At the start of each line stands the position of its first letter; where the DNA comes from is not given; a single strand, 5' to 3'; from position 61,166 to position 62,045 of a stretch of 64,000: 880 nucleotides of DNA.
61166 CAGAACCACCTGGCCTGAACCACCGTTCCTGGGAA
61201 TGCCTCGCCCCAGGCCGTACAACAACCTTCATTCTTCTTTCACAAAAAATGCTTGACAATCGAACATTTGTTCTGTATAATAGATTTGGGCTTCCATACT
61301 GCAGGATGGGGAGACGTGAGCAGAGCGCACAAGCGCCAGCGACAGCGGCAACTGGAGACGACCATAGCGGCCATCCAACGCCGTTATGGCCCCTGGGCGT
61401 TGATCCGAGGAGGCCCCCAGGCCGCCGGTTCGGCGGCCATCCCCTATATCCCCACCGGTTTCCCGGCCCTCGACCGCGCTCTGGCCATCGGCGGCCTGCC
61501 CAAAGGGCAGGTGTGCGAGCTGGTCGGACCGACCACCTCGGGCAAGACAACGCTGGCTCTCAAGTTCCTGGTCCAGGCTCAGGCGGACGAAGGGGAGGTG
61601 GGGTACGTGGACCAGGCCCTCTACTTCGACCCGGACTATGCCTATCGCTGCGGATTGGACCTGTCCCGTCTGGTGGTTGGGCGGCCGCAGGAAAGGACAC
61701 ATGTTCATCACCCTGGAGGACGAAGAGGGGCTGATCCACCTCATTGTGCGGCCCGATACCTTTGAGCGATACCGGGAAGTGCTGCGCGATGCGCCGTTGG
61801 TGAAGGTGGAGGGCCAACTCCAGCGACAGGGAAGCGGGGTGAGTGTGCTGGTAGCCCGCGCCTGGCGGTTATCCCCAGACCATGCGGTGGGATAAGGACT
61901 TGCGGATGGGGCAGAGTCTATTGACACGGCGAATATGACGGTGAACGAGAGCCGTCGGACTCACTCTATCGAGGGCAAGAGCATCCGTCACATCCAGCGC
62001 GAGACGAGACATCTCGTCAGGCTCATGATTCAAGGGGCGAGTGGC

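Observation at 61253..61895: LexA-box SOS promoter driving a decayed imuA'-dnaE2' mutagenesis cassette remnant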

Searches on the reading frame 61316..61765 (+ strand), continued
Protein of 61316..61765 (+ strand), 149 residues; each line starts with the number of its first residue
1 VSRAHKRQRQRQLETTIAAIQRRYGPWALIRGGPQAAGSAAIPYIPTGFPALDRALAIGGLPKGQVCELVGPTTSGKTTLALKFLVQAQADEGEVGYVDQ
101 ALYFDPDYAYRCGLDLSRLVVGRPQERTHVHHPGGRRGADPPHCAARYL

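Call 31: search_protein_families(library=ncbifam, proteins=[L007:1000-1758:+, L007:1781-2977:+, L007:2974-3231:+, L007:3304-6414:+], max_evalue=0.01)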
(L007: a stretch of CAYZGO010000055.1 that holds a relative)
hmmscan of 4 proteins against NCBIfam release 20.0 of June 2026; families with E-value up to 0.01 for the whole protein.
L007:1000-1758:+ (252 aa): 12 families
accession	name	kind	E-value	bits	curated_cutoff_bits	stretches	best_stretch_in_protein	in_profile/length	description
TIGR02012.1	tigrfam_recA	equivalog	1.3e-36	126.5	325.3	1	5-245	2-262/321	recombinase RecA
NF007072.0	PRK09519.1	equivalog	5.4e-29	101.1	1024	1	5-237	7-259/790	intein-containing recombinase RecA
NF033429.2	ImuA_translesion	equivalog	8e-13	48.7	150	1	32-143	8-120/181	translesion DNA synthesis-associated protein ImuA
NF006861.0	PRK09361.1-1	equivalog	2.5e-07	30.5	278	1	39-95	4-59/235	DNA repair and recombination protein RadB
TIGR02237.1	recomb_radB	equivalog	3.8e-06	26.9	172.4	1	51-97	4-50/210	DNA repair and recombination protein RadB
NF003301.0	PRK04301.1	equivalog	5.1e-06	25.9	259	1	35-106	78-148/316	DNA repair and recombination protein RadA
NF006799.0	PRK09302.1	equivalog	9.1e-06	24.5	408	1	33-83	6-55/515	circadian clock protein KaiC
TIGR02236.1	recomb_radA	equivalog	7.7e-05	22.2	361.15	1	35-106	73-143/311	DNA repair and recombination protein RadA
TIGR02238.1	recomb_DMC1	equivalog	0.00014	21.2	447.7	1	35-106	73-143/314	meiotic recombinase Dmc1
TIGR03880.1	KaiC_arch_3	hypoth_equivalog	0.00018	21.1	249.45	1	43-93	1-50/224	KaiC domain-containing protein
TIGR02239.1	recomb_RAD51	equivalog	0.00097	18.3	478.05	1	34-107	72-144/316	DNA repair protein RAD51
TIGR03881.1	KaiC_arch_4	hypoth_equivalog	0.0088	15.8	247.8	0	40-94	3-56/231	KaiC domain-containing protein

L007:1781-2977:+ (398 aa): 8 families
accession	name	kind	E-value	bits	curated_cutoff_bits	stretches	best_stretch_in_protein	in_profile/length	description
NF003015.0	PRK03858.1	subfamily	7.8e-39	133.8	367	1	2-380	8-387/399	DNA polymerase IV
NF002848.0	PRK03103.1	subfamily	5.3e-28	97.6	381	1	3-377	6-390/410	DNA polymerase IV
NF002882.0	PRK03348.1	equivalog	5.3e-27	94.7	389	1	3-361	7-367/461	DNA polymerase IV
NF002751.0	PRK02794.1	equivalog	3.9e-26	91.9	371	1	10-376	47-415/425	DNA polymerase IV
NF002677.0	PRK02406.1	equivalog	2.5e-25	89.3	256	1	3-298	8-307/357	DNA polymerase IV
NF002492.0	PRK01810.1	equivalog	1.5e-23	83.2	399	1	4-377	13-393/412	DNA polymerase IV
NF002883.0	PRK03352.1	equivalog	4.7e-18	65.5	330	1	3-318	7-324/347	DNA polymerase IV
NF010731.0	PRK14133.1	equivalog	1.8e-14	53.8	362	1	3-286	5-286/352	DNA polymerase IV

L007:2974-3231:+ (85 aa): 0 families

L007:3304-6414:+ (1036 aa): 17 families
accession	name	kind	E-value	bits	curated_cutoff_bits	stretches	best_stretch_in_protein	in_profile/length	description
NF004225.0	PRK05672.1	subfamily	0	1183.1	939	1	2-1031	4-1028/1047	error-prone DNA polymerase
NF004226.0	PRK05673.1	equivalog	3e-267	889.8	1002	1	3-1031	5-1058/1146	DNA polymerase III subunit alpha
NF005298.0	PRK06826.1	equivalog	6.7e-253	842.1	1260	2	2-885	3-891/1151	DNA polymerase III subunit alpha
TIGR00594.1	polc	superfamily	8.3e-249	828.6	434.35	1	4-992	1-1019/1022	DNA polymerase III subunit alpha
NF005377.0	PRK06920.1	equivalog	1.5e-205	685.3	1806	1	3-1034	2-1022/1108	DNA polymerase III subunit alpha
NF005617.0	PRK07374.1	equivalog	1.2e-185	619.5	1653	1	3-887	2-906/1170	DNA polymerase III subunit alpha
NF005582.0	PRK07279.1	equivalog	2.8e-145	485.8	1279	2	188-1027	150-956/1033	DNA polymerase III subunit alpha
NF007079.0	PRK09532.1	equivalog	1e-141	473.9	1525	1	4-773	3-808/876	DNA polymerase III subunit alpha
NF005516.0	PRK07135.1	equivalog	1.3e-140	470.5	1084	2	249-884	194-819/974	DNA polymerase III DnaE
NF004550.0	PRK05898.1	equivalog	1.1e-134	450.8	1182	2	190-887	139-820/971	DNA polymerase III subunit alpha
NF001688.0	PRK00448.1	equivalog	1.1e-36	125.9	873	2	73-370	614-917/1445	PolC-type DNA polymerase III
TIGR01405.1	polC_Gram_pos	equivalog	9.4e-31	106.4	1043.45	2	74-371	381-683/1211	DNA polymerase III subunit alpha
NF005616.0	PRK07373.1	equivalog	1.5e-22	79.7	646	2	734-887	33-183/449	DNA polymerase III subunit alpha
NF041577.1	nside_bi_sphtase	equivalog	4.1e-11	42.6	400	1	5-70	4-67/276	3',5'-nucleoside bisphosphate phosphatase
NF038032.1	CehA_McbA_metalo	domain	1.5e-05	24.6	80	1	5-79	5-78/315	CehA/McbA family metallohydrolase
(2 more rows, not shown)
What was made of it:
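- On imuA-imuB-dnaE2 SOS mutasome cassette: Relatives are full length and pass the NF004225 cut-off (call 31).
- On ImuA (NCBIfam NF033429) and ImuA' (NF058630): The full-length relative L007 scores 48.7 against 150 (call 31).
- The DnaE2 of relative L007 scores 1183 bits against the NF004225 cut-off of 939 (call 31).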

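Call 40: search_solved_structures(query=L007:2974-3231:+, max_evalue=1)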
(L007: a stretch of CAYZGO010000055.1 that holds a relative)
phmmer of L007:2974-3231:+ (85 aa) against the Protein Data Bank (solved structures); distinct sequences matched with E-value up to 1: 0.
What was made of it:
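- Tried and rejected: A search with the 85-aa small protein found nothing (call 40).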

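Call 41: search_solved_structures(query=window:61316-61765:+, max_evalue=0.001)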
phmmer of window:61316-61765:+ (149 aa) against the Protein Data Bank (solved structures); distinct sequences matched with E-value up to 0.001: 36.
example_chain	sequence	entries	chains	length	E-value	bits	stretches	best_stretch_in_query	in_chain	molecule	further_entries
3cmu_A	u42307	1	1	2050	3.8e-108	361.5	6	6-125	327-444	Protein recA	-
3cmt_A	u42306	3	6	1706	4.8e-90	302.8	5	6-125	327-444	Protein recA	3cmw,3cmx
3cmv_A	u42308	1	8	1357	1.1e-71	243.1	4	6-125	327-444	Protein recA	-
4oqf_A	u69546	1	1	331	1.6e-24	90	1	8-125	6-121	Protein RecA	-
4po1_A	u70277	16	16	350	1.8e-24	89.9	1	8-125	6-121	Protein RecA | Protein RecA, 1st part, 2nd part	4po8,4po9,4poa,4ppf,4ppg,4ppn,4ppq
1g18_A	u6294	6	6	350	1.8e-24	89.9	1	8-125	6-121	RECA PROTEIN | RecA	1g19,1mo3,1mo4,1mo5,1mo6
2zrh_A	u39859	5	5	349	6.7e-22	81.5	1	8-125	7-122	Protein recA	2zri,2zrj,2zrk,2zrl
1ubc_A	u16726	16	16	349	6.7e-22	81.5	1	8-125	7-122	RecA | Protein recA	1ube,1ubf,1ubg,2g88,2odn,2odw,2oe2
2zrc_A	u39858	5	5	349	6.7e-22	81.5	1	8-125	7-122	Protein recA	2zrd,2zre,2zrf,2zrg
2zr0_A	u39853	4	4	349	6.8e-22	81.5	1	8-125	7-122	Protein recA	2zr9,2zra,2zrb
8s70_D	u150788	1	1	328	7.9e-22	81.3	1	9-125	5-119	Protein RecA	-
8s7g_D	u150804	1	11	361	8.4e-22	81.2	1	8-125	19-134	Protein RecA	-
1xp8_A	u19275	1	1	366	3.3e-19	72.8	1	6-126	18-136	RecA protein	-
8amd_A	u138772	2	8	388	1.3e-17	67.6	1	5-126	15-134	Protein RecA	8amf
3hr8_A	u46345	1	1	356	1.7e-17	67.3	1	6-126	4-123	Protein recA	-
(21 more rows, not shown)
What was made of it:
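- Checked: They also match solved RecA structures at residues about 5-121 (call 41).
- The fragment stops at the equivalent of RecA residue about 121, before Walker B and loops L1 and L2, so most of the core sheet is missing (call 41, together with established knowledge of RecA structure).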

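Call 44: find_encoding_contigs(protein=window:61316-61762:+, flank=6000, max_places=6)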
Protein seq(149 aa) (149 aa): no gene with exactly this product is on record in the collection.

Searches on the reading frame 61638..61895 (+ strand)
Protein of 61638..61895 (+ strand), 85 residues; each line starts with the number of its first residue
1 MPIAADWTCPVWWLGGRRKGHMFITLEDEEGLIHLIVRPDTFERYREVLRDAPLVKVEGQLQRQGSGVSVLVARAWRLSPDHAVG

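Call 3: search_protein_families(library=pfam, proteins=[window:61638-61895:+], max_evalue=1)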
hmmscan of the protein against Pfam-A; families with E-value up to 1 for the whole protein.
window:61638-61895:+ (85 aa): 3 families
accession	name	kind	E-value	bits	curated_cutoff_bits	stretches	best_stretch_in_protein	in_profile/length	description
PF01336.31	tRNA_anti-codon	-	1.3e-08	35.1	27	1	17-72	13-69/75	OB-fold nucleic acid binding domain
PF13742.12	tRNA_anti_2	-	0.016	15.9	27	1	18-62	35-79/95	OB-fold nucleic acid binding domain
PF15072.12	HROB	-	0.13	12.7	30.8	1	19-50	18-49/85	Homologous recombination OB-fold protein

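Call 4: search_protein_families(library=ncbifam, proteins=[window:61638-61895:+], max_evalue=1)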
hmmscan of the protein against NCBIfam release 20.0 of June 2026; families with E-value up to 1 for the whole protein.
window:61638-61895:+ (85 aa): 9 families
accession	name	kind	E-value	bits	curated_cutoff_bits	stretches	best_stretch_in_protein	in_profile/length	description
NF004225.0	PRK05672.1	subfamily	2.8e-12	45.5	939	1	19-75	973-1028/1047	error-prone DNA polymerase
NF005298.0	PRK06826.1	equivalog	0.00011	20.1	1260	1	21-74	1014-1068/1151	DNA polymerase III subunit alpha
NF004226.0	PRK05673.1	equivalog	0.0024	15.8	1002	1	20-78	1004-1062/1146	DNA polymerase III subunit alpha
NF005377.0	PRK06920.1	equivalog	0.0027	15.6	1806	1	22-78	967-1023/1108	DNA polymerase III subunit alpha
NF003119.0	PRK04036.1-4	equivalog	0.0093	14.5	823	1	17-75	246-304/590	DNA-directed DNA polymerase II small subunit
NF003118.0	PRK04036.1-3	equivalog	0.011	14.7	445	1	18-69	152-201/481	DNA-directed DNA polymerase II small subunit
NF001750.0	PRK00476.1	equivalog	0.013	13.8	443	1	19-65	34-83/590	aspartate--tRNA ligase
NF005616.0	PRK07373.1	equivalog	0.05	12.1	646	1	22-74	304-356/449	DNA polymerase III subunit alpha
TIGR00459.1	aspS_bact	equivalog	0.077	11.3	373.85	1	17-65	29-79/586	aspartate--tRNA ligase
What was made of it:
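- On DnaE2 / error-prone DNA polymerase (NF004225): 45.5 bits for NF004225 against 20 bits or less for the DnaE models (call 4).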

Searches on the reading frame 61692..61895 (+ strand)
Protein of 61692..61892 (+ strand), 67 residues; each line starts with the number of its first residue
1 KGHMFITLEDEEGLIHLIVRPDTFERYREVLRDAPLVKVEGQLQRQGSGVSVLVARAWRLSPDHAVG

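Call 3: search_protein_families(library=pfam, proteins=[window:61701-61895:+], max_evalue=1)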
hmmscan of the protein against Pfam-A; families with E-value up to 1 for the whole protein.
window:61701-61895:+ (64 aa): 1 family
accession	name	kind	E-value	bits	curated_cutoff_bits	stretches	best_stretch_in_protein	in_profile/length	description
PF01336.31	tRNA_anti-codon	-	6.9e-07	29.5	27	1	1-51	18-69/75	OB-fold nucleic acid binding domain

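Call 4: search_protein_families(library=ncbifam, proteins=[window:61701-61895:+], max_evalue=1)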
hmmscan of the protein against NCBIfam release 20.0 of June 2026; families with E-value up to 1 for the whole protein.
window:61701-61895:+ (64 aa): 8 families
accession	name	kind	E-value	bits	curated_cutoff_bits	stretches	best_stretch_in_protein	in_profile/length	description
NF004225.0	PRK05672.1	subfamily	2.2e-11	42.5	939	1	1-54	976-1028/1047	error-prone DNA polymerase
NF005298.0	PRK06826.1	equivalog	0.00014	19.7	1260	1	2-53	1016-1068/1151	DNA polymerase III subunit alpha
NF005377.0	PRK06920.1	equivalog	0.0027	15.6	1806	1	2-57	968-1023/1108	DNA polymerase III subunit alpha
NF004226.0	PRK05673.1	equivalog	0.0036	15.2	1002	1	2-58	1007-1063/1146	DNA polymerase III subunit alpha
NF005616.0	PRK07373.1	equivalog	0.057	11.9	646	1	2-53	305-356/449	DNA polymerase III subunit alpha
NF001750.0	PRK00476.1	equivalog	0.065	11.5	443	1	1-44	37-83/590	aspartate--tRNA ligase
NF003118.0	PRK04036.1-3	equivalog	0.15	11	445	1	3-48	158-201/481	DNA-directed DNA polymerase II small subunit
TIGR00459.1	aspS_bact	equivalog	0.21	9.9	373.85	1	1-44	35-79/586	aspartate--tRNA ligase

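Call 45: find_homologous_proteins(query=window:61692-61892:+, max_evalue=0.001)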
Query seq(67 aa) (67 aa): 2 proteins with E <= 0.001 among 2 candidates.
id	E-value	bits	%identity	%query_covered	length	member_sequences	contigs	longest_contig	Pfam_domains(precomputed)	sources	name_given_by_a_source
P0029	4.3e-34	132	100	96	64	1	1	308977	PF01336.32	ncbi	-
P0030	6.4e-14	69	69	81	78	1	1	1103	-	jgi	jgi:error-prone DNA polymerase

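Call 46: find_encoding_contigs(protein=P0029, flank=10000, max_places=6)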
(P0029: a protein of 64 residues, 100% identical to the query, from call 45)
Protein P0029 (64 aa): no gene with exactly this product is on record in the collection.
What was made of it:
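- Tried and rejected: P0029 is in the protein collection but its contig could not be fetched (call 46).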

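Call 47: list_cluster_members(proteins=[P0029, P0030])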
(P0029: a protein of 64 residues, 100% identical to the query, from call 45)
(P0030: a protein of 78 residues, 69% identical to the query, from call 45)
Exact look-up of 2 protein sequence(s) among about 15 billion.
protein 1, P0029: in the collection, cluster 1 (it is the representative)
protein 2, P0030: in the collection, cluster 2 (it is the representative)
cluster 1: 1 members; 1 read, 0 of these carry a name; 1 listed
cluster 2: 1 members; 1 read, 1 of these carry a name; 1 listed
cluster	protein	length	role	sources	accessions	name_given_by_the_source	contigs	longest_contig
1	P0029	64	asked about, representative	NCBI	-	-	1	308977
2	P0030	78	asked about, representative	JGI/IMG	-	error-prone DNA polymerase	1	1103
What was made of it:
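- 61701..61895 (+): 64-aa ORF starting at a lineage-specific ATG, with AGGA/AAGGA created at the junction just upstream. It has been called as a gene in a public NCBI record. P0029 is 100% identical and sits on a 308,977-bp NCBI contig (calls 45, 47).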
